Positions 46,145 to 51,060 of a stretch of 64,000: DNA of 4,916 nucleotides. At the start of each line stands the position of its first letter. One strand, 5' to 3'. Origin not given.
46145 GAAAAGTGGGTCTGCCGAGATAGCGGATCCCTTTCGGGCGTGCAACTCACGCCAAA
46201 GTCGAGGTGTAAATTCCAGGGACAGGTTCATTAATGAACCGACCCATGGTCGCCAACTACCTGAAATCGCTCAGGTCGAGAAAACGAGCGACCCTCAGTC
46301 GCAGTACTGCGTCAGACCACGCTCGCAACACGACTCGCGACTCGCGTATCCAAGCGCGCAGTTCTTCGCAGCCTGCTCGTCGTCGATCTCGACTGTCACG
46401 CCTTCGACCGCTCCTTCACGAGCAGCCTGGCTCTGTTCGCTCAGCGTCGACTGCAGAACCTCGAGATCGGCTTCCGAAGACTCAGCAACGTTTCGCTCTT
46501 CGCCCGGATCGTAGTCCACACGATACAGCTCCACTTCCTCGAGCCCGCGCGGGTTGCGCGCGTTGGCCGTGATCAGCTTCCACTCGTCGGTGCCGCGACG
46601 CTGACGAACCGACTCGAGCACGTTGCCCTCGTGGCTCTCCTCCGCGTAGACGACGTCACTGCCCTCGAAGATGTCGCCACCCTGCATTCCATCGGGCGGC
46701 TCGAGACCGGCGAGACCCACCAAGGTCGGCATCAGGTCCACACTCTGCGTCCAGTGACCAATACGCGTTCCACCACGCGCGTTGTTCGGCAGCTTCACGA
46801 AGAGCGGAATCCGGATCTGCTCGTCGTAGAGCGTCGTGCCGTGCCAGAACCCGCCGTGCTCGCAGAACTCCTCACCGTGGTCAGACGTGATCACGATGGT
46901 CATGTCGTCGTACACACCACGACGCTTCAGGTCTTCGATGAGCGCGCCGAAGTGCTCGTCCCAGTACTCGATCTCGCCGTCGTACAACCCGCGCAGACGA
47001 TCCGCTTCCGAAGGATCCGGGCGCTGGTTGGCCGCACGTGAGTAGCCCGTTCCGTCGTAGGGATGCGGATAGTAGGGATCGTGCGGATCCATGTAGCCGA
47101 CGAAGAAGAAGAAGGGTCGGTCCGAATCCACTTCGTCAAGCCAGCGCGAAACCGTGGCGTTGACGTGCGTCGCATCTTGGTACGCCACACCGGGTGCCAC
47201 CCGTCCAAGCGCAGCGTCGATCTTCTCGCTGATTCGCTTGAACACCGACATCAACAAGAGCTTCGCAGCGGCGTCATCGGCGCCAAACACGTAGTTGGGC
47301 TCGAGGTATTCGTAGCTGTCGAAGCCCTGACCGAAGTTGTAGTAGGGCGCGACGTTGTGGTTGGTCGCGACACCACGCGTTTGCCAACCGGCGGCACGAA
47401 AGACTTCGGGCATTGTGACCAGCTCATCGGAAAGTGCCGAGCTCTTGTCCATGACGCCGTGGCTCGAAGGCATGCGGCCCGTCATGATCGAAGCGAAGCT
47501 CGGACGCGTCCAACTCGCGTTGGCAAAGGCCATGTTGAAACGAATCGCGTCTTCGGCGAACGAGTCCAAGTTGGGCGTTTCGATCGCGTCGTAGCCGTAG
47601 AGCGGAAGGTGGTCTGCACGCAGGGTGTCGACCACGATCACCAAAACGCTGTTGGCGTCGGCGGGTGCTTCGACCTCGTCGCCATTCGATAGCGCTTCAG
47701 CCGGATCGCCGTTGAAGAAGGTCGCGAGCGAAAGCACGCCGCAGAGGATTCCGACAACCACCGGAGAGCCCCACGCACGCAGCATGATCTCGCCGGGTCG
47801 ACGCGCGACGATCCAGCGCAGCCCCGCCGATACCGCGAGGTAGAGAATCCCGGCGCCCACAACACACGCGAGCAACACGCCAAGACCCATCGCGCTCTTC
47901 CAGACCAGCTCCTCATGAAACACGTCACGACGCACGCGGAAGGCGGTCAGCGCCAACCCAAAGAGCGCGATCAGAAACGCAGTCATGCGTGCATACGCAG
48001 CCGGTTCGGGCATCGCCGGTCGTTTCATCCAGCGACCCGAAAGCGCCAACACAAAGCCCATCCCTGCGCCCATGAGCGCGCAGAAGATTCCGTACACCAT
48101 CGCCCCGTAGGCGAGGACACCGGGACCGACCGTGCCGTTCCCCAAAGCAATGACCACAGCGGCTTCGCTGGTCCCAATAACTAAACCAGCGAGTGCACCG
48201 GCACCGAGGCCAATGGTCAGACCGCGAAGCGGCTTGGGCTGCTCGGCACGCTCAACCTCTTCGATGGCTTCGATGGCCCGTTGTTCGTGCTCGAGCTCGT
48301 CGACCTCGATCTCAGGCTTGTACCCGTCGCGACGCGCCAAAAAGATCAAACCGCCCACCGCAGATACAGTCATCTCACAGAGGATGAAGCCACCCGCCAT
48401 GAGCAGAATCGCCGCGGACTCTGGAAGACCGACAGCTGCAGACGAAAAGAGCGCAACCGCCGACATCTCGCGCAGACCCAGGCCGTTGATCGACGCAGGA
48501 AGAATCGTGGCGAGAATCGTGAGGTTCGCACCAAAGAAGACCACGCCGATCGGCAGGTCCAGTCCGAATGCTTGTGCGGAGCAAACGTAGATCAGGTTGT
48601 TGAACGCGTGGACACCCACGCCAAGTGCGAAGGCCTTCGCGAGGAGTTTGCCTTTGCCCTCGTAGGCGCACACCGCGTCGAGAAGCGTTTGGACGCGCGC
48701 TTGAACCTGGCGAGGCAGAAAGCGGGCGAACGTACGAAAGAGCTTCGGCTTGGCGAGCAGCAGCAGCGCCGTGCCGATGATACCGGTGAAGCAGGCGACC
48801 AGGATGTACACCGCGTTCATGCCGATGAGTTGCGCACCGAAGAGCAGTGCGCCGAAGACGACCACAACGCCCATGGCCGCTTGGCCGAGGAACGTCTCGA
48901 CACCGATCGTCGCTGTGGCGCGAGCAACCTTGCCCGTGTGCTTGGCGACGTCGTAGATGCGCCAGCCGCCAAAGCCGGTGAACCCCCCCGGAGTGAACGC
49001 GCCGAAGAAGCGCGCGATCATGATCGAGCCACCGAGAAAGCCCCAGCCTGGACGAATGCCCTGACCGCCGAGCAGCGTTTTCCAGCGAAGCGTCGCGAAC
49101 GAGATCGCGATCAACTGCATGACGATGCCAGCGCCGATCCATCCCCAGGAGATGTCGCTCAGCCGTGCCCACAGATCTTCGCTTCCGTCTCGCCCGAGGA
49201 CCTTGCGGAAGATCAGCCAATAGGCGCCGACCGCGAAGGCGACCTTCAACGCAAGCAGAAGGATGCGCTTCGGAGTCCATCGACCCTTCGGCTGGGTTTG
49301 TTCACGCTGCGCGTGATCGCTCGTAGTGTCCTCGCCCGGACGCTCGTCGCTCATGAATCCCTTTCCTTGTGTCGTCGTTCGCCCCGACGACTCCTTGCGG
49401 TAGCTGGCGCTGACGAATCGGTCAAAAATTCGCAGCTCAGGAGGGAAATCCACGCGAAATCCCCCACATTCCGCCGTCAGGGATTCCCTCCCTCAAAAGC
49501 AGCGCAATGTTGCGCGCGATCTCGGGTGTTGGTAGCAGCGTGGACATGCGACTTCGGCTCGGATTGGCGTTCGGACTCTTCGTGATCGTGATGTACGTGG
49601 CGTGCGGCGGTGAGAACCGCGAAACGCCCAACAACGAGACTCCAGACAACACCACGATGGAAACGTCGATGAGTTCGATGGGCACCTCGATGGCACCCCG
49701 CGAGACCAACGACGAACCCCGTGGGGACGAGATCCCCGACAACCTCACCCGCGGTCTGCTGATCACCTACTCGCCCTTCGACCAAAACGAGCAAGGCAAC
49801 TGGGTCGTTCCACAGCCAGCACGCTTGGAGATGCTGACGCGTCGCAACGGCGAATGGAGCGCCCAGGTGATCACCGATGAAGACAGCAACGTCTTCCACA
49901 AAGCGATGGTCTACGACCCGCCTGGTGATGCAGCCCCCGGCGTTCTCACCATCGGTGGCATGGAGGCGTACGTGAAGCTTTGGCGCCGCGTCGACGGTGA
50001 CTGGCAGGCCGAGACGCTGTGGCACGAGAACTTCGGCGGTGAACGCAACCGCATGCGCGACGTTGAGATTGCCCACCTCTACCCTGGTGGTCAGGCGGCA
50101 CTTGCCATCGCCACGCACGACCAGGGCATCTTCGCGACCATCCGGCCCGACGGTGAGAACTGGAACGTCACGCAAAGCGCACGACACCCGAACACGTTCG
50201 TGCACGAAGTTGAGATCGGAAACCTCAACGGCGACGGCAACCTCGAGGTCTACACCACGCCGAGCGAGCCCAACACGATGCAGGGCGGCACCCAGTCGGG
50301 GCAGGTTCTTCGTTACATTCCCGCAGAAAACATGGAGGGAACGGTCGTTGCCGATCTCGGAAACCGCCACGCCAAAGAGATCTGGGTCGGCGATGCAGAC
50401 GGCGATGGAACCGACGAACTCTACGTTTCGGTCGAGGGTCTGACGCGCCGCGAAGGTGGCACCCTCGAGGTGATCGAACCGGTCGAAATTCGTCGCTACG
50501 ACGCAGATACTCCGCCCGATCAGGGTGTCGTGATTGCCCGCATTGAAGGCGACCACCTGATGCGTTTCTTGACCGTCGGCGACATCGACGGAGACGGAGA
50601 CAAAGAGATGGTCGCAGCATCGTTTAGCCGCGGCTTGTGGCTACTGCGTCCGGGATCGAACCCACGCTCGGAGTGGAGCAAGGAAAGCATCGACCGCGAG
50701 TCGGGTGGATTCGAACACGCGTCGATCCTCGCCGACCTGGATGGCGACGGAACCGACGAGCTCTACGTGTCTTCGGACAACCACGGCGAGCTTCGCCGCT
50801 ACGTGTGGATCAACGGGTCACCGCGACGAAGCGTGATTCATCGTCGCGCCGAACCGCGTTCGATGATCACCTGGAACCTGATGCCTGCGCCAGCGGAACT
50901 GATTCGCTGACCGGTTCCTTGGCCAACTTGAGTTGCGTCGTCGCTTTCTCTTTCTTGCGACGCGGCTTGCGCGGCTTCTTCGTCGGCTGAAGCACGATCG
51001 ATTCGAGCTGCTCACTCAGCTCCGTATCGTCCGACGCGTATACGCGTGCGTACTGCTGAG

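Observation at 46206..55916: Subfamily-2 copies of the repeat element (B at 46206-46249, C at 55872-55916) share about 90 bp including an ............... pseudo-start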

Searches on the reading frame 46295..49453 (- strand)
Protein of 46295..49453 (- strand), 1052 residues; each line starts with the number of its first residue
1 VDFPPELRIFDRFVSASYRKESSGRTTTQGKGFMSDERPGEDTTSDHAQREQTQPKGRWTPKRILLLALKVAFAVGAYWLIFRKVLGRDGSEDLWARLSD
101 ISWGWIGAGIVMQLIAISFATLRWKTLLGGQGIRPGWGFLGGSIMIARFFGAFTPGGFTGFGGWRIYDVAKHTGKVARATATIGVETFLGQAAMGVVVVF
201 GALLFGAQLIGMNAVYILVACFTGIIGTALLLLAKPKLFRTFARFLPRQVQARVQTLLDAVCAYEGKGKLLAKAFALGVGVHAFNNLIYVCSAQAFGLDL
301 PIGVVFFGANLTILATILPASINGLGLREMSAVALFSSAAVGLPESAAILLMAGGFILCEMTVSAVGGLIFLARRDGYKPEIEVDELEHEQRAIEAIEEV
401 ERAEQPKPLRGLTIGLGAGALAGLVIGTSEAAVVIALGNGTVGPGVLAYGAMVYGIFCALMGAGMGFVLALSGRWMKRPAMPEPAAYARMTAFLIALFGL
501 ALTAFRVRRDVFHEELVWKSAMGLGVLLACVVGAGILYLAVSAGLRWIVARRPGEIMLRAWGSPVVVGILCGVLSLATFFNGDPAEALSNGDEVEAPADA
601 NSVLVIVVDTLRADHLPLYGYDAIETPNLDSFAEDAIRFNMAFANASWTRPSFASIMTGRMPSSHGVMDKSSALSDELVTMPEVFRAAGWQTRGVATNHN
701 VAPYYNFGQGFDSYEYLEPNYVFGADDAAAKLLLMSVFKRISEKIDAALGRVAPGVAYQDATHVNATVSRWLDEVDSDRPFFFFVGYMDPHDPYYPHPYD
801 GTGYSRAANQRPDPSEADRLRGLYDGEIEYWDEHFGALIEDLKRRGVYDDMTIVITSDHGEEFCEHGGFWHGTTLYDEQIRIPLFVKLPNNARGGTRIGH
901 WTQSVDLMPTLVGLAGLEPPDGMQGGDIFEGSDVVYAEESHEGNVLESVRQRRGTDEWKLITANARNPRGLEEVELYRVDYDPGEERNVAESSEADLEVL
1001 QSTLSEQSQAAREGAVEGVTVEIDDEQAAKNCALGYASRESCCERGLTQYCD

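Call 19: search_protein_families(library=pfam, proteins=[window:46295-49453:-], max_evalue=0.01)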
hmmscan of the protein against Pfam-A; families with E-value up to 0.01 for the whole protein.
window:46295-49453:- (1052 aa): 4 families
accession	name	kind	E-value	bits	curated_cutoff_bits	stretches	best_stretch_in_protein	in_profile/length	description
PF00884.28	Sulfatase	-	4.1e-45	154.8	25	1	603-916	3-300/301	Sulfatase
PF03706.18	LPG_synthase_TM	-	7.8e-28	98.2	33.4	1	68-353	2-288/302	Lysylphosphatidylglycerol synthase TM region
PF01663.27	Phosphodiest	-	2e-15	57.7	23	1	603-864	1-224/342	Type I phosphodiesterase / nucleotide pyrophosphatase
PF16347.10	SGSH_C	-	4.9e-12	46.7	29.3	1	865-1007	2-147/154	N-sulphoglucosamine sulphohydrolase, C-terminal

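Call 26: find_homologous_proteins(query=window:46295-49453:-, max_evalue=1e-50)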
Query window:46295-49453:- (1052 aa): 211 proteins with E <= 1e-50 among 8000 candidates; the best 120 are listed.
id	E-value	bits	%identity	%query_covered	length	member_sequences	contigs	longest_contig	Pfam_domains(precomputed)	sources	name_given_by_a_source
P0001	0.0e+0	2111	90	97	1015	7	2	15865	PF03706.19,PF01663.28,PF16347.11,PF00884.29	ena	-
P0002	0.0e+0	1768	77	95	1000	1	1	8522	PF03706.19,PF01663.28,PF16347.11,PF00884.29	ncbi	ncbi:MAG: sulfatase-like hydrolase/transferase [Myxococcota bacterium]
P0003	0.0e+0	1709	75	95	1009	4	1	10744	PF03706.19,PF01663.28,PF16347.11,PF00884.29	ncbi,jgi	-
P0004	0.0e+0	1575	68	96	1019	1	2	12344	PF03706.19,PF01663.28,PF16347.11,PF00884.29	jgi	-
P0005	0.0e+0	1508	67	95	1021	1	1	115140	PF03706.19,PF01663.28,PF16347.11,PF00884.29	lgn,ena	-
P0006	0.0e+0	1489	66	94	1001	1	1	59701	PF03706.19,PF01663.28,PF16347.11,PF00884.29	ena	-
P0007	0.0e+0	1475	65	94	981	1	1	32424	PF03706.19,PF01663.28,PF16347.11,PF00884.29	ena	-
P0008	0.0e+0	1427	62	96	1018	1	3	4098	PF03706.19,PF01663.28,PF16347.11,PF00884.29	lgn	-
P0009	0.0e+0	1419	64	94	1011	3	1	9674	PF03706.19,PF01663.28,PF16347.11,PF00884.29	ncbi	-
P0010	0.0e+0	1411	62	94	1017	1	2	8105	PF03706.19,PF01663.28,PF16347.11,PF00884.29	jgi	-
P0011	0.0e+0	1406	61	97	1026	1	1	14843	PF03706.19,PF01663.28,PF16347.11,PF00884.29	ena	-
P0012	0.0e+0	1401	63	95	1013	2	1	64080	PF03706.19,PF01663.28,PF16347.11,PF00884.29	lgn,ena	-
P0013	0.0e+0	1398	63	95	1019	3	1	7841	PF03706.19,PF01663.28,PF16347.11,PF00884.29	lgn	-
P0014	0.0e+0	1397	63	95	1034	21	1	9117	PF03706.19,PF01663.28,PF16347.11,PF00884.29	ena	-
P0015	0.0e+0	1394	60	97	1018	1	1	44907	PF03706.19,PF01663.28,PF16347.11,PF00884.29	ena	-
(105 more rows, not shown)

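Call 27: find_encoding_contigs(protein=P0001, flank=10000, max_places=10)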
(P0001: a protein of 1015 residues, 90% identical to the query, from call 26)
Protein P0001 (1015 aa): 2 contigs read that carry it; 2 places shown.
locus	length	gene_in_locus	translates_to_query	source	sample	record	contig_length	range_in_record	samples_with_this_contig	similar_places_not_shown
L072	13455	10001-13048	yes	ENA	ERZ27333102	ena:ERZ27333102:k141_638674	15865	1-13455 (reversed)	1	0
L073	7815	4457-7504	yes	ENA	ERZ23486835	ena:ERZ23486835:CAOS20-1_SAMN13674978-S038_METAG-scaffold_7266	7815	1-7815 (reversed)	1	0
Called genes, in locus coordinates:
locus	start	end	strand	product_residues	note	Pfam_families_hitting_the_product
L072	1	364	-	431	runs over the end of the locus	-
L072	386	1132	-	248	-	PF00106:adh_short, PF08659:KR, PF13561:adh_short_C2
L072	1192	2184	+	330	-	PF00490:ALAD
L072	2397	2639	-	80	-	PF01197:Ribosomal_L31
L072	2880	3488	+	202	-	-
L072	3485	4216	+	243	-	-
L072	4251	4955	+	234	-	-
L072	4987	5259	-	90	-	-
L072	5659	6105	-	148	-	-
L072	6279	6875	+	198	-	PF09844:DUF2071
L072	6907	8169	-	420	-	PF13657:Couple_hipA, PF07804:HipA_C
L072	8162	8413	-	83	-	PF13744:HTH_37, PF13560:HTH_31, PF12844:HTH_19 (weak), PF01381:HTH_3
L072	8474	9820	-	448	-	-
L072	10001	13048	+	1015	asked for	PF03706:LPG_synthase_TM, PF00884:Sulfatase, PF01663:Phosphodiest, PF16347:SGSH_C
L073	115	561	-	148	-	-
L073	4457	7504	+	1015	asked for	PF03706:LPG_synthase_TM, PF00884:Sulfatase, PF01663:Phosphodiest, PF16347:SGSH_C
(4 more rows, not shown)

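Call 28: find_encoding_contigs(protein=P0005, flank=10000, max_places=5)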
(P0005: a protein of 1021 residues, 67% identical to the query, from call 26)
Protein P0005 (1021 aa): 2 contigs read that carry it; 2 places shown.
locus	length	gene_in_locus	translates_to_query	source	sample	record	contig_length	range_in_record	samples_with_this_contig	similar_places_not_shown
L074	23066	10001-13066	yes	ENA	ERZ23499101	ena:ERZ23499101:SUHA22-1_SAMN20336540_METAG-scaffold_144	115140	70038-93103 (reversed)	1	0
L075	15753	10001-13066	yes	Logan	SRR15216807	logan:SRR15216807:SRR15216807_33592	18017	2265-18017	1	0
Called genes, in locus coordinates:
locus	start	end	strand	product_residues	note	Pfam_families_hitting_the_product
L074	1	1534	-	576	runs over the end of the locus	PF00501:AMP-binding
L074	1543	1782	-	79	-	PF00550:PP-binding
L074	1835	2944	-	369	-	PF00378:ECH_1, PF16113:ECH_2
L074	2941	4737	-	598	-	PF04230:PS_pyruv_trans (weak)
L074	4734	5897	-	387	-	PF01073:3Beta_HSD, PF01370:Epimerase, PF07993:NAD_binding_4, PF16363:GDP_Man_Dehyd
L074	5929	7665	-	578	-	PF01370:Epimerase (weak), PF07993:NAD_binding_4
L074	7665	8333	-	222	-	PF12710:HAD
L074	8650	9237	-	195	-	PF03364:Polyketide_cyc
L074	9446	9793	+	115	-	-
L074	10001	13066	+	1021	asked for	PF03706:LPG_synthase_TM, PF00884:Sulfatase, PF01663:Phosphodiest, PF16347:SGSH_C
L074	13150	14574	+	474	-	PF07396:Porin_O_P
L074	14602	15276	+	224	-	PF01865:PhoU_div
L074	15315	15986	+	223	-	-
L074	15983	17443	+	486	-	PF10114:PocR, PF00512:HisKA, PF02518:HATPase_c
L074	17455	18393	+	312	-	PF00586:AIRS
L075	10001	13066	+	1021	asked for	PF03706:LPG_synthase_TM, PF00884:Sulfatase, PF01663:Phosphodiest, PF16347:SGSH_C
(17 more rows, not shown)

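Call 56: find_encoding_contigs(protein=P0002, flank=10000, max_places=5)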
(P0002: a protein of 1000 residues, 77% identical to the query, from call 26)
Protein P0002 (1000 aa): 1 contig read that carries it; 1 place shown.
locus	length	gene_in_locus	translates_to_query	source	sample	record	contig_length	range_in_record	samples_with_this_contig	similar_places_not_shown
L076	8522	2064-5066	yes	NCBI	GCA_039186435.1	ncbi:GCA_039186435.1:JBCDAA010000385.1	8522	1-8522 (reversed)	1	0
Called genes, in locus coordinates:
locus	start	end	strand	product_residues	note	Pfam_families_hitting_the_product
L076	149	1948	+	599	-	-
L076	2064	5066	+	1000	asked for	PF03706:LPG_synthase_TM, PF00884:Sulfatase, PF01663:Phosphodiest, PF16347:SGSH_C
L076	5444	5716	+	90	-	-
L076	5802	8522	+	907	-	?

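Call 57: find_encoding_contigs(protein=P0003, flank=10000, max_places=5)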
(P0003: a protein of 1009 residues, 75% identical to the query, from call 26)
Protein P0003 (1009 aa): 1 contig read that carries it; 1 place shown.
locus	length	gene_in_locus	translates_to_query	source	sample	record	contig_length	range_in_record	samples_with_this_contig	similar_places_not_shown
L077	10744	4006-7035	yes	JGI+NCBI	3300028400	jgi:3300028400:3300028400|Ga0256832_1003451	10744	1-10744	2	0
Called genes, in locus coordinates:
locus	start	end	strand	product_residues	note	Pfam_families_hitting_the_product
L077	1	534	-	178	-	?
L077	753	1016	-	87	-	PF01197:Ribosomal_L31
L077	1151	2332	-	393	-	PF18854:baeRF_family10, PF18846:baeRF_family5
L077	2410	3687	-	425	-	-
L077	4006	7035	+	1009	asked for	PF03706:LPG_synthase_TM, PF00884:Sulfatase, PF01663:Phosphodiest, PF16347:SGSH_C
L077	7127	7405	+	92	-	-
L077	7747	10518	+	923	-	-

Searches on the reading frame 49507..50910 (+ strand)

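Call 19: search_protein_families(library=pfam, proteins=[window:49507-50910:+], max_evalue=0.01)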
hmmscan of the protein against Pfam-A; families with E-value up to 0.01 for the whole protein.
window:49507-50910:+ (467 aa): 2 families
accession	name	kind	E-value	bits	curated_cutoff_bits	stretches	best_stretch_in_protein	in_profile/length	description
PF13517.12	FG-GAP_3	-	4.1e-14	53.3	26.9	1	359-421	1-61/61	FG-GAP-like repeat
PF01839.29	FG-GAP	-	6.5e-10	39.1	22.1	0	408-425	7-24/37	FG-GAP repeat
